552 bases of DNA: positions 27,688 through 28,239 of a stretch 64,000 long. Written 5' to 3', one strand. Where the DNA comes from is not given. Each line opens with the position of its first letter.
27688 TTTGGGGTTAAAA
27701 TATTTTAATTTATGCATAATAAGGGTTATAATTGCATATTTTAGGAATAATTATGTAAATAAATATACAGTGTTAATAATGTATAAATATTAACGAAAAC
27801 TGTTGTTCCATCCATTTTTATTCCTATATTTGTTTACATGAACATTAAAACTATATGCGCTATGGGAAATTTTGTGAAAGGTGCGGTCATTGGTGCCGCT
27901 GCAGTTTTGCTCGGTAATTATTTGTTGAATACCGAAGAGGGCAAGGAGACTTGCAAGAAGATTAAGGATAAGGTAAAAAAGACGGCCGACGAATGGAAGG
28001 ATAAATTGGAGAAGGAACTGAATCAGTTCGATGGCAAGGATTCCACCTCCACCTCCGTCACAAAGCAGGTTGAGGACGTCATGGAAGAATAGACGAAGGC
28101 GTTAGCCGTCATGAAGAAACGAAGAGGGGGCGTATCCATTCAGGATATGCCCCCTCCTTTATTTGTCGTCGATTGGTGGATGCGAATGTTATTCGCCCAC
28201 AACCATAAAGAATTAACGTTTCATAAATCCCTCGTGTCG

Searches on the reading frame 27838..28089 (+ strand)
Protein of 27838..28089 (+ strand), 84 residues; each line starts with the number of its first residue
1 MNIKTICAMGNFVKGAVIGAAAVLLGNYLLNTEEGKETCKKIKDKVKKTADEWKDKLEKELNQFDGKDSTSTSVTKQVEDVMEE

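Call 24: find_encoding_contigs(protein=window:27838-28089:+, flank=10000, max_places=10)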
Protein window:27838-28089:+ (84 aa): 12 contigs read that carry it; 9 places shown.
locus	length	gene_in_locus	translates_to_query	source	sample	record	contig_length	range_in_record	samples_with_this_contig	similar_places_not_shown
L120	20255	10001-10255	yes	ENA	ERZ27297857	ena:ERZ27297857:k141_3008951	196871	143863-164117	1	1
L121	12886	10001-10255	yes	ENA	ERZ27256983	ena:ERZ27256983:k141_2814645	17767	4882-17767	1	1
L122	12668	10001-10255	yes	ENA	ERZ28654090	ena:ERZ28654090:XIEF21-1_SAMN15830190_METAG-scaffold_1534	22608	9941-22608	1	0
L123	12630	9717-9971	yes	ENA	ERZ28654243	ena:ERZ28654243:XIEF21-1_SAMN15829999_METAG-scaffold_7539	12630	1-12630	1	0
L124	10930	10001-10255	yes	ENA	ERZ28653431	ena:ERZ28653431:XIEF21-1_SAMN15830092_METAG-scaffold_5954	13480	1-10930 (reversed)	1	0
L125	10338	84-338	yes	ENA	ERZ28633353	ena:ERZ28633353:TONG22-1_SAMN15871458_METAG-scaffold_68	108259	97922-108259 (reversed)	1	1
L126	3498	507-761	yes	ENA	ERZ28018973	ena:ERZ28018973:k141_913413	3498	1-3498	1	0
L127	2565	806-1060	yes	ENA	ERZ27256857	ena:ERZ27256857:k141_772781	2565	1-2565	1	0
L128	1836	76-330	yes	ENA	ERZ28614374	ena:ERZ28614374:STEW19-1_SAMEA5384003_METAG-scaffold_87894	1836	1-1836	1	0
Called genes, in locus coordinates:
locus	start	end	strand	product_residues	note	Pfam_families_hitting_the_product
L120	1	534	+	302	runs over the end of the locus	PF13852:DUF4197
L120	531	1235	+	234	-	PF00156:Pribosyltran (weak)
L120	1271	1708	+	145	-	-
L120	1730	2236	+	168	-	-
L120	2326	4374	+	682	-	PF01807:Zn_ribbon_DnaG, PF08275:DNAG_N, PF01751:Toprim, PF13155:Toprim_2, PF13662:Toprim_4, PF10410:DnaB_bind (weak), PF28534:DUF8430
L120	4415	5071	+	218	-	PF14014:DUF4230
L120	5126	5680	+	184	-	PF14014:DUF4230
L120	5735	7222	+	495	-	-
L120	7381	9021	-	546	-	PF05681:Fumerase, PF05683:Fumerase_C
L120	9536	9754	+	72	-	-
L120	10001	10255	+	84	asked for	PF12732:YtxH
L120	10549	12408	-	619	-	PF00759:Glyco_hydro_9, PF18962:Por_Secre_tail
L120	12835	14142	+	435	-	PF00501:AMP-binding, PF14535:AMP-binding_C_2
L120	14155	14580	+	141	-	PF01842:ACT (faint), PF19571:ACT_8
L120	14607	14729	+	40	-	PF28215:Symport_access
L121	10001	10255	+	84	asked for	PF12732:YtxH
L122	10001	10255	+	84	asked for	PF12732:YtxH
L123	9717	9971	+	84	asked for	PF12732:YtxH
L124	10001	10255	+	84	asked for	PF12732:YtxH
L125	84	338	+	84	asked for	PF12732:YtxH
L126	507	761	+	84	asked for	PF12732:YtxH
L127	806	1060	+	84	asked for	PF12732:YtxH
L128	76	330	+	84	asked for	PF12732:YtxH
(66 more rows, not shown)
